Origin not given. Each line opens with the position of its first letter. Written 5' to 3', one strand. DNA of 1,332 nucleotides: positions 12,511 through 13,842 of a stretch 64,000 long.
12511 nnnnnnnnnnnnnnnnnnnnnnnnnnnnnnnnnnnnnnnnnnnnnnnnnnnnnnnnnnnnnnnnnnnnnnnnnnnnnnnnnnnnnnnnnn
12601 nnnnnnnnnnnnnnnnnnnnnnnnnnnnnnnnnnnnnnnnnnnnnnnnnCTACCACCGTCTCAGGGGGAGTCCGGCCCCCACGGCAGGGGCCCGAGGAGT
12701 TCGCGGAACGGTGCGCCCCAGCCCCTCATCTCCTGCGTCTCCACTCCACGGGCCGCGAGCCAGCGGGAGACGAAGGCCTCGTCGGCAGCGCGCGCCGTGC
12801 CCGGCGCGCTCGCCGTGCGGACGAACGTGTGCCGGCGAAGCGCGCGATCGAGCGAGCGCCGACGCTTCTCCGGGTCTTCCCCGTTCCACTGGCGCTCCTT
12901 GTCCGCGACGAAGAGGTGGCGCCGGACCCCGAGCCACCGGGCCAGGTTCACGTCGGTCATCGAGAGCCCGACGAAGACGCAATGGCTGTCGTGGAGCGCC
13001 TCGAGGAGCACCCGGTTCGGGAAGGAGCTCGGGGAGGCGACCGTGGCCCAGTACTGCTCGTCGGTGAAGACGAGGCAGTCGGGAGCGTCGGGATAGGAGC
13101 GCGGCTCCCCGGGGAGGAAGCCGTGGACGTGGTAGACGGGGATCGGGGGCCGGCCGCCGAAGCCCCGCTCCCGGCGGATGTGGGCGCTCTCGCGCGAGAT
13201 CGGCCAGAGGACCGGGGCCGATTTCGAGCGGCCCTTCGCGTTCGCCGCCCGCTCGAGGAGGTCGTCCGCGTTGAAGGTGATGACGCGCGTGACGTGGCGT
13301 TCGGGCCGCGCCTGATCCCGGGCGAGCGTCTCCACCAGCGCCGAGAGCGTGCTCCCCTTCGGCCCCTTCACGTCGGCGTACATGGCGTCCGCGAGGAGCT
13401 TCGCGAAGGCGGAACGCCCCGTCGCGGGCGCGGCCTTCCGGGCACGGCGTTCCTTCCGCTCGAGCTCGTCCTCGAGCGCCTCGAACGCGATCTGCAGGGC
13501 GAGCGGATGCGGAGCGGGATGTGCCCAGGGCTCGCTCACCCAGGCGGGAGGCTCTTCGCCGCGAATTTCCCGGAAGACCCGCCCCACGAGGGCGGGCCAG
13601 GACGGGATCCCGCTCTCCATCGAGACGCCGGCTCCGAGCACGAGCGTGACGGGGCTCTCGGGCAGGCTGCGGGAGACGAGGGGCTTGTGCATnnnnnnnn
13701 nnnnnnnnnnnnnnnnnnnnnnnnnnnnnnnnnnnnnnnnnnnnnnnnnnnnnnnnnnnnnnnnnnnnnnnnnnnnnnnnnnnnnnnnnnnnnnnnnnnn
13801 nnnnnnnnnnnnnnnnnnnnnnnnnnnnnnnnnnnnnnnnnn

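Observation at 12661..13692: Stand-alone SIR2-like (NAD-binding/NADase-type) protein tightly linked to a globin-coupled diguanylate cyclase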

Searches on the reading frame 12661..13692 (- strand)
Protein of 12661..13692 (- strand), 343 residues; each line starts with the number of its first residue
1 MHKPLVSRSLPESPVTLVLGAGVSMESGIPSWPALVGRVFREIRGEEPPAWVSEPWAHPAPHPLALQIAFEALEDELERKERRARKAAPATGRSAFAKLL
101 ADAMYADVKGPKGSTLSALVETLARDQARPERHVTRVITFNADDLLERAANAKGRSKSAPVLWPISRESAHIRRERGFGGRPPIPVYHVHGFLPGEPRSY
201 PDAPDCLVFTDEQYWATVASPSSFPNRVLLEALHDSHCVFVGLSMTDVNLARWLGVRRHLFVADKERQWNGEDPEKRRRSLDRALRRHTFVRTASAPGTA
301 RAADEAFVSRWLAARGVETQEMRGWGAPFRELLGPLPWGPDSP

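Call 5: search_protein_families(library=pfam, proteins=[window:12661-13692:-], max_evalue=0.1)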
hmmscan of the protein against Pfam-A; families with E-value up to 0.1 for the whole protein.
window:12661-13692:- (343 aa): 1 family
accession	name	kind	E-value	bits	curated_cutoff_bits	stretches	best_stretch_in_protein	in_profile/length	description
PF13289.12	SIR2_2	-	8.6e-10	39.3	24.5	1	136-254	2-102/141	SIR2-like domain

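Call 6: search_protein_families(library=padloc, proteins=[window:12661-13692:-], max_evalue=0.1)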
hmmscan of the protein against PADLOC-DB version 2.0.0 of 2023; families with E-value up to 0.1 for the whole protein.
window:12661-13692:- (343 aa): 7 families
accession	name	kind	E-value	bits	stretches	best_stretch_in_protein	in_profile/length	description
PDLC00407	ThsA1|ThsA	-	1e-05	22.4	1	9-43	16-50/478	STALD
PDLC04087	SIR2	-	0.0012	15.8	1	14-154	18-152/343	-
PDLC02420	Aga_SIR2-PNTD1-PNTD2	-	0.008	12.4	1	11-44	17-50/1010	Class I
PDLC04082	SIR2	-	0.0097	12.8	1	15-154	18-148/345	-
PDLC00409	ThsA1|ThsA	-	0.017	12.5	0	202-265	155-217/242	STALD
PDLC04081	SIR2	-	0.023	11.9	1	15-154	19-157/345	-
PDLC02402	Aga_SIR2-PNTD1-PNTD2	-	0.065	9.3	0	14-41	15-41/876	Class I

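Call 7: search_protein_families(library=ncbifam, proteins=[window:12661-13692:-], max_evalue=0.1)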
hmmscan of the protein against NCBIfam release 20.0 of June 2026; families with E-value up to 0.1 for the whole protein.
window:12661-13692:- (343 aa): 1 family
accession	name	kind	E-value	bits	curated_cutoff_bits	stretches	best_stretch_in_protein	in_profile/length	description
NF041818.1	Dsr1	equivalog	0.017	12.8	1400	1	17-166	25-154/1263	anti-phage defense-associated sirtuin Dsr1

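Call 8: find_homologous_proteins(query=window:12661-13692:-, max_evalue=0.001)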
Query window:12661-13692:- (343 aa): 160 proteins with E <= 0.001 among 8000 candidates; the best 120 are listed.
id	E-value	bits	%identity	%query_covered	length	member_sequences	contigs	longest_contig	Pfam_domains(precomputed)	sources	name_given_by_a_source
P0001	4.1e-205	699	100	90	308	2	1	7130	PF13289.13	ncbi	-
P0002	2.0e-134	466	66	92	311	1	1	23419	PF13289.13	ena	-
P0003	5.0e-92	327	54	94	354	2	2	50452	PF13289.13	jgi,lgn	jgi:hypothetical protein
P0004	1.3e-90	322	54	94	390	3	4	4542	PF13289.13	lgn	-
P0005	3.9e-78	281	49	92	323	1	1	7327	PF13289.13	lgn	-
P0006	9.6e-78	280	44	97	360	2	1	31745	PF13289.13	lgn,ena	-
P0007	1.2e-77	279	50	93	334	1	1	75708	PF13289.13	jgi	jgi:hypothetical protein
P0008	9.9e-75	270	45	93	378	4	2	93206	PF13289.13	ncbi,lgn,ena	-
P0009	1.5e-73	266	45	93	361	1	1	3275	PF13289.13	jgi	jgi:hypothetical protein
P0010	1.9e-73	266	45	94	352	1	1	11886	PF13289.13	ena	-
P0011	1.5e-72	263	44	93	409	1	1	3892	PF13289.13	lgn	-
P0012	2.5e-72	262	45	92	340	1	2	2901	PF13289.13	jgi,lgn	-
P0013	2.9e-72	262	49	93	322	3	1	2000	PF13289.13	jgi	jgi:hypothetical protein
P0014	3.7e-72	261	50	93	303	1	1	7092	PF13289.13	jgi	-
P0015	2.7e-71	259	48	82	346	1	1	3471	PF13289.13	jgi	jgi:hypothetical protein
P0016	3.2e-71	258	43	93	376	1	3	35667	PF13289.13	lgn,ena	-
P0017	4.8e-71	258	48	95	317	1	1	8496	PF13289.13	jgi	jgi:hypothetical protein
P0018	6.2e-71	257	45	94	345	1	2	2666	PF13289.13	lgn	-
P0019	1.6e-70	256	46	94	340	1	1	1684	PF13289.13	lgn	-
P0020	1.8e-70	256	45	95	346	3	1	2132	PF13289.13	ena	-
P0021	1.8e-70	256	43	93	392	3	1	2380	PF13289.13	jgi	-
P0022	2.1e-70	256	45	93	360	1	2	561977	PF13289.13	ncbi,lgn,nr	ncbi:MAG: SIR2 family protein [bacterium]|nr:SIR2 family protein [bacterium]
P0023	2.5e-70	255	45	93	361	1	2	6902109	PF13289.13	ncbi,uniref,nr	ncbi:SIR2 family protein [Engelhardtia mirabilis]|uniref:Uncharacterized protein n=1 Tax=Engelhardti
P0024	3.3e-70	255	43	95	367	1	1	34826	PF13289.13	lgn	-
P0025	3.6e-70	255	41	97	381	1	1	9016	PF13289.13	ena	-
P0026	5.6e-70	254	44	95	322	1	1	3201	PF13289.13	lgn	-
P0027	7.6e-70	254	42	96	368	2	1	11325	PF13289.13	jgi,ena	-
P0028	9.7e-70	254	45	93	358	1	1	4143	PF13289.13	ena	-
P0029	3.0e-69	252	48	93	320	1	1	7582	PF13289.13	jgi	jgi:hypothetical protein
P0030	5.2e-69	251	43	94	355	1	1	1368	PF13289.13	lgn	-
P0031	9.2e-69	250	43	93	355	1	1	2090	PF13289.13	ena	-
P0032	1.0e-68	250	45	93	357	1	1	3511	PF13289.13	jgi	jgi:hypothetical protein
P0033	1.5e-68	250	42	96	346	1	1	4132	PF13289.13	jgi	jgi:hypothetical protein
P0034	1.6e-68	250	45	95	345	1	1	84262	PF13289.13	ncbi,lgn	ncbi:MAG: SIR2 family protein [Polyangiaceae bacterium]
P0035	1.7e-68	249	42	93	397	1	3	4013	PF13289.13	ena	-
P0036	2.3e-68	249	45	93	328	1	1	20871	PF13289.13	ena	-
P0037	5.8e-68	248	43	96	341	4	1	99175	PF13289.13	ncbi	ncbi:MAG: SIR2 family protein [Bryobacterales bacterium]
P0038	7.8e-68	247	48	80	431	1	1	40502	PF13289.13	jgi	jgi:hypothetical protein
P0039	1.4e-67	246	43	93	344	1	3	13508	PF13289.13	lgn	-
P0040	2.2e-67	246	44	95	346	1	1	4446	PF13289.13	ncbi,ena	-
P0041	2.4e-67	246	45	94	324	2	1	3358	PF13289.13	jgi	jgi:hypothetical protein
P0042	9.1e-67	244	43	96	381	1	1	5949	PF13289.13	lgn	-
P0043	1.6e-66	243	44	93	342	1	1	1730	PF13289.13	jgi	jgi:hypothetical protein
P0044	1.8e-66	243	45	94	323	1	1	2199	PF13289.13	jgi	jgi:hypothetical protein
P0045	1.9e-66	243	44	95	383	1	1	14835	PF13289.13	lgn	-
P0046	1.9e-66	243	43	93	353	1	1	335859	PF13289.13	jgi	jgi:hypothetical protein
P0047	2.1e-66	243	48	81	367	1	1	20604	PF13289.13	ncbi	-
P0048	3.1e-66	242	45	95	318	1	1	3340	PF13289.13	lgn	-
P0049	3.4e-66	242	42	95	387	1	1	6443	PF13289.13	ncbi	-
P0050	5.5e-66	241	40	96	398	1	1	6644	PF13289.13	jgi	jgi:SIR2-like domain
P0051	1.3e-65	240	44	96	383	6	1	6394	PF13289.13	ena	-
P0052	1.9e-65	239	42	94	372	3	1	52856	PF13289.13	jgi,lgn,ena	-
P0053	2.4e-65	239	43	94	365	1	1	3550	PF13289.13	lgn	-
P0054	2.5e-65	239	42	90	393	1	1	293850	PF13289.13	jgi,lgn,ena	-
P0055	2.9e-65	239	42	95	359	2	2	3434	PF13289.13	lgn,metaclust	metaclust:\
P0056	2.9e-65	239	43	93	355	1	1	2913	PF13289.13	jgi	jgi:hypothetical protein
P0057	3.8e-65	238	45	92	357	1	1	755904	PF13289.13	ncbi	ncbi:MAG: SIR2 family protein [Polyangiaceae bacterium]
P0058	5.2e-65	238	44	95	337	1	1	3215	PF13289.13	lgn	-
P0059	8.3e-65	237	39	95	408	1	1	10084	PF13289.13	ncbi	-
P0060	8.4e-65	237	42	93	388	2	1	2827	PF13289.13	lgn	-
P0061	1.9e-64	236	40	93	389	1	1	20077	PF13289.13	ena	-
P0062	3.5e-64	235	43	94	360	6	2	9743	PF13289.13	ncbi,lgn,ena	ncbi:MAG TPA: SIR2 family protein [Polyangiaceae bacterium]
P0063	3.7e-64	235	43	96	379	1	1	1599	PF13289.13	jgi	jgi:NAD-dependent SIR2 family protein deacetylase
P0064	4.2e-64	235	41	95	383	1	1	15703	PF13289.13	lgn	-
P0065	4.3e-64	235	37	91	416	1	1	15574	PF13289.13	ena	-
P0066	4.7e-64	235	42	96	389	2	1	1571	PF13289.13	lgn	-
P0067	8.0e-64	234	40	94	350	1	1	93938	PF13289.13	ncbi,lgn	ncbi:MAG: SIR2 family protein [Pseudomonadota bacterium]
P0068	9.6e-64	234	42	95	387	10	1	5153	PF13289.13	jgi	jgi:hypothetical protein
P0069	1.4e-63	233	41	96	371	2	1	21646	PF13289.13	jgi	jgi:hypothetical protein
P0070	1.8e-63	233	46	92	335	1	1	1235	PF13289.13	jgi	jgi:hypothetical protein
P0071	2.4e-63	232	41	93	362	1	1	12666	PF13289.13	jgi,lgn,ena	-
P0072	2.9e-63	232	42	95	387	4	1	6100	PF13289.13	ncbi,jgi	jgi:hypothetical protein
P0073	4.2e-63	232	43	95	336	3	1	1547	PF13289.13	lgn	-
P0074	4.5e-63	232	46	92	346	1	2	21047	PF13289.13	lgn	-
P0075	5.1e-63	231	43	92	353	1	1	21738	PF13289.13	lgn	-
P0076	6.3e-63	231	42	96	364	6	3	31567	PF13289.13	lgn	-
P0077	9.1e-63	231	41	95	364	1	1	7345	PF13289.13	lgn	-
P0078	9.2e-63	231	40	94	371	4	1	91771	PF13289.13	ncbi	-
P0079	1.1e-62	230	42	95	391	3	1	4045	PF13289.13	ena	-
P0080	1.4e-62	230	41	95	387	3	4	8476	PF13289.13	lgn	-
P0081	1.4e-62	230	43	93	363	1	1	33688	PF13289.13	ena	-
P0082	3.6e-62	229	43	81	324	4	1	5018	PF13289.13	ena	-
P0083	6.7e-62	228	43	95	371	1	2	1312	PF13289.13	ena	-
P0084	1.1e-61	227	43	91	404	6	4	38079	PF13289.13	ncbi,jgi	jgi:hypothetical protein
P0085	1.5e-61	227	43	93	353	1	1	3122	PF13289.13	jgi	-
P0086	1.7e-61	226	46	90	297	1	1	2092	PF13289.13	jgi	jgi:SIR2-like domain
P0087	4.2e-61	225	42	96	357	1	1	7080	PF13289.13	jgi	jgi:SIR2-like domain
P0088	9.1e-61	224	39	93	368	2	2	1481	PF13289.13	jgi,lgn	jgi:hypothetical protein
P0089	7.0e-60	221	39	94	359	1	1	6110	PF13289.13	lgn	-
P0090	4.0e-59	219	44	94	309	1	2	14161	PF13289.13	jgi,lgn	jgi:hypothetical protein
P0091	1.1e-57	214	40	96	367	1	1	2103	PF13289.13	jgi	jgi:hypothetical protein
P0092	1.3e-57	214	42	91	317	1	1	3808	PF13289.13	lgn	-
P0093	3.0e-56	209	44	91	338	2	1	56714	PF13289.13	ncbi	-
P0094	5.5e-56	208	52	66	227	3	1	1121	PF13289.13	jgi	jgi:hypothetical protein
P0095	3.0e-55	206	44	80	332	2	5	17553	PF13289.13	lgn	-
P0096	5.2e-53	199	40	94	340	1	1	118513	PF13289.13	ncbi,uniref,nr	ncbi:hypothetical protein FGE12_26625 [Aggregicoccus sp. 17bor-14]|uniref:SIR2 family protein n=1 Ta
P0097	5.5e-53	198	45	77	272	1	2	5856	PF13289.13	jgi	jgi:hypothetical protein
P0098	2.0e-50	190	41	93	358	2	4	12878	PF13289.13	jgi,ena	-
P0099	1.5e-49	187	42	82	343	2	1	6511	PF13289.13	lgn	-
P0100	2.1e-48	183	41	91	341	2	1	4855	PF13289.13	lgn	-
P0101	1.0e-46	178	40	93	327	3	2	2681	PF13289.13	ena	-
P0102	5.5e-46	175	42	80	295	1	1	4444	PF13289.13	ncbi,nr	ncbi:MAG TPA: SIR2 family protein, partial [Aggregicoccus sp.]|nr:SIR2 family protein [Aggregicoccus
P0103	1.5e-45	174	39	96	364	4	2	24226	PF13289.13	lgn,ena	-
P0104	2.8e-45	173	41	93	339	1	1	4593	PF13289.13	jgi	jgi:hypothetical protein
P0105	2.7e-43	167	34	97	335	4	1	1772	PF13289.13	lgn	-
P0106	4.6e-43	166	36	91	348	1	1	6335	PF13289.13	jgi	jgi:hypothetical protein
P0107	9.2e-43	165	36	93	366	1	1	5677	PF13289.13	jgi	jgi:hypothetical protein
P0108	3.5e-42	163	35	93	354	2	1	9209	PF13289.13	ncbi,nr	ncbi:MAG TPA: SIR2 family protein [Pelomicrobium sp.]|nr:SIR2 family protein [Pelomicrobium sp.]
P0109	7.4e-42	162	36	93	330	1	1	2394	PF13289.13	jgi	jgi:hypothetical protein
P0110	4.1e-41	159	35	93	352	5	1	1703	PF13289.13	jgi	jgi:NAD-dependent SIR2 family protein deacetylase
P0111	1.8e-40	157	34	93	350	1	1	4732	PF13289.13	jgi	jgi:NAD-dependent SIR2 family protein deacetylase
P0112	2.6e-39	153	35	93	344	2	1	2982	PF13289.13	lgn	-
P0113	3.4e-38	150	34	93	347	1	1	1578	PF13289.13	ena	-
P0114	9.7e-38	148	33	93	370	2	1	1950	PF13289.13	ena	-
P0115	1.6e-36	144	34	93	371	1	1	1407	PF13289.13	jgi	jgi:hypothetical protein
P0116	2.4e-36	144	34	96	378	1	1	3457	PF13289.13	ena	-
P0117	1.4e-35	141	39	74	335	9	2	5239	PF13289.13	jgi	-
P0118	2.9e-35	140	37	71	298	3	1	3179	PF13289.13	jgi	jgi:hypothetical protein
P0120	3.1e-34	137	33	93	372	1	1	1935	PF13289.13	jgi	jgi:hypothetical protein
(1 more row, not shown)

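Call 9: find_encoding_contigs(protein=P0002, flank=8000, max_places=3)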
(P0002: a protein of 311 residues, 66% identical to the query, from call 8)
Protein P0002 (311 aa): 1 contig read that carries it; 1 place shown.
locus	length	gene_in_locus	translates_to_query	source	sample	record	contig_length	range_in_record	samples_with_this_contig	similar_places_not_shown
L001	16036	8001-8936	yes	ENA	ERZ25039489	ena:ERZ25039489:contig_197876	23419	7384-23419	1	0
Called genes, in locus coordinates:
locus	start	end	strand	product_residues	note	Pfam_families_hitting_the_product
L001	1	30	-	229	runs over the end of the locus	-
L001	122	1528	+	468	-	PF00311:PEPcase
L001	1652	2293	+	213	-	PF00311:PEPcase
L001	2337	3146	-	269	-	PF02518:HATPase_c, PF00072:Response_reg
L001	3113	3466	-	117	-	PF00512:HisKA (weak)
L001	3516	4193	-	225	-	PF13188:PAS_8 (weak)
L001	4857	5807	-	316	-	PF02558:ApbA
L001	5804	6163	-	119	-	PF25601:AAA_lid_14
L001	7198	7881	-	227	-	PF00834:Ribul_P_3_epim, PF00215:OMPdecase (weak)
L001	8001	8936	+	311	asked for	PF13289:SIR2_2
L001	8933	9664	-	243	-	PF05362:Lon_C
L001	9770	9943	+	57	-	-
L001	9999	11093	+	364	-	-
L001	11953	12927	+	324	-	PF00069:Pkinase, PF07714:PK_Tyr_Ser-Thr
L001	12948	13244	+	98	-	PF05402:PqqD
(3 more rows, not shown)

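Call 10: find_encoding_contigs(protein=P0003, flank=8000, max_places=3)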
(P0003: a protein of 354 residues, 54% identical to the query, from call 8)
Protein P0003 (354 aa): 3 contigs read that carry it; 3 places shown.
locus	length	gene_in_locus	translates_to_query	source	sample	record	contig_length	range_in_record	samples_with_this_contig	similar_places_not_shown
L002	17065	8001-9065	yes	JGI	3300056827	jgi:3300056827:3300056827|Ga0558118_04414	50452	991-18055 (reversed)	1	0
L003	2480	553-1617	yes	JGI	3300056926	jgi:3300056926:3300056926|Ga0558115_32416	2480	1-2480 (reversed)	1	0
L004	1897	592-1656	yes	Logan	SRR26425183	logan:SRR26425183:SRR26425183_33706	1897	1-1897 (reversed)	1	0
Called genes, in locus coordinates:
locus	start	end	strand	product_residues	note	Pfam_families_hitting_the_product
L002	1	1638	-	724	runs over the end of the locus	PF01642:MM_CoA_mutase, PF02310:B12-binding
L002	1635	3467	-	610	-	PF01642:MM_CoA_mutase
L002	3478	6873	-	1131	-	PF02310:B12-binding, PF03308:MeaB, PF02492:cobW (weak), PF01642:MM_CoA_mutase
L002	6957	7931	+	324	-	PF06626:DUF1152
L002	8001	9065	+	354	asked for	PF13289:SIR2_2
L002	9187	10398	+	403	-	-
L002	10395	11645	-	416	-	-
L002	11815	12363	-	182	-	-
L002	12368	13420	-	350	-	-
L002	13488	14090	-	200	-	-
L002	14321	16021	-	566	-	PF00069:Pkinase, PF07714:PK_Tyr_Ser-Thr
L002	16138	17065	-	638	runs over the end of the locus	?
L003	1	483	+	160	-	?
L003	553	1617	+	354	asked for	PF13289:SIR2_2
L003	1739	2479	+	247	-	?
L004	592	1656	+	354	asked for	PF13289:SIR2_2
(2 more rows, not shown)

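Call 11: find_encoding_contigs(protein=P0023, flank=8000, max_places=3)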
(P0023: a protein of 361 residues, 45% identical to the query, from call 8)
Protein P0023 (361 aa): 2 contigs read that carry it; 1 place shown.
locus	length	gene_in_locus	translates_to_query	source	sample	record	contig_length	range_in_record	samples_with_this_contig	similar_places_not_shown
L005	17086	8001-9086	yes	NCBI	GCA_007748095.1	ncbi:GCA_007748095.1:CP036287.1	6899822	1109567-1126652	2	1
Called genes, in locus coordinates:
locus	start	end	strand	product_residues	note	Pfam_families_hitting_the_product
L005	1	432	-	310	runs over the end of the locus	PF01678:DAP_epimerase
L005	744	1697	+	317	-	PF01497:Peripla_BP_2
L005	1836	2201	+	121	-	PF22740:PapZ_C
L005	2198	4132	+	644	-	PF08241:Methyltransf_11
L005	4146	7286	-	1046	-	PF00069:Pkinase, PF07714:PK_Tyr_Ser-Thr, PF00515:TPR_1 (faint), PF07719:TPR_2 (faint), PF13176:TPR_7 (faint), PF13424:TPR_12 (faint), PF13181:TPR_8 (faint)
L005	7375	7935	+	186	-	PF04542:Sigma70_r2 (weak), PF08281:Sigma70_r4_2, PF04545:Sigma70_r4 (weak)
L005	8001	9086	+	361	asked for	PF13289:SIR2_2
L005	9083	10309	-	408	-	PF07394:DUF1501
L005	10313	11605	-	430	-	PF08811:DUF1800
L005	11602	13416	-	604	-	-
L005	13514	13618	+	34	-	-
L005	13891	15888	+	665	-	PF01839:FG-GAP (faint), PF13517:FG-GAP_3, PF07593:UnbV_ASPIC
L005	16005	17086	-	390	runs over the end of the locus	PF13173:AAA_14, PF13635:DUF4143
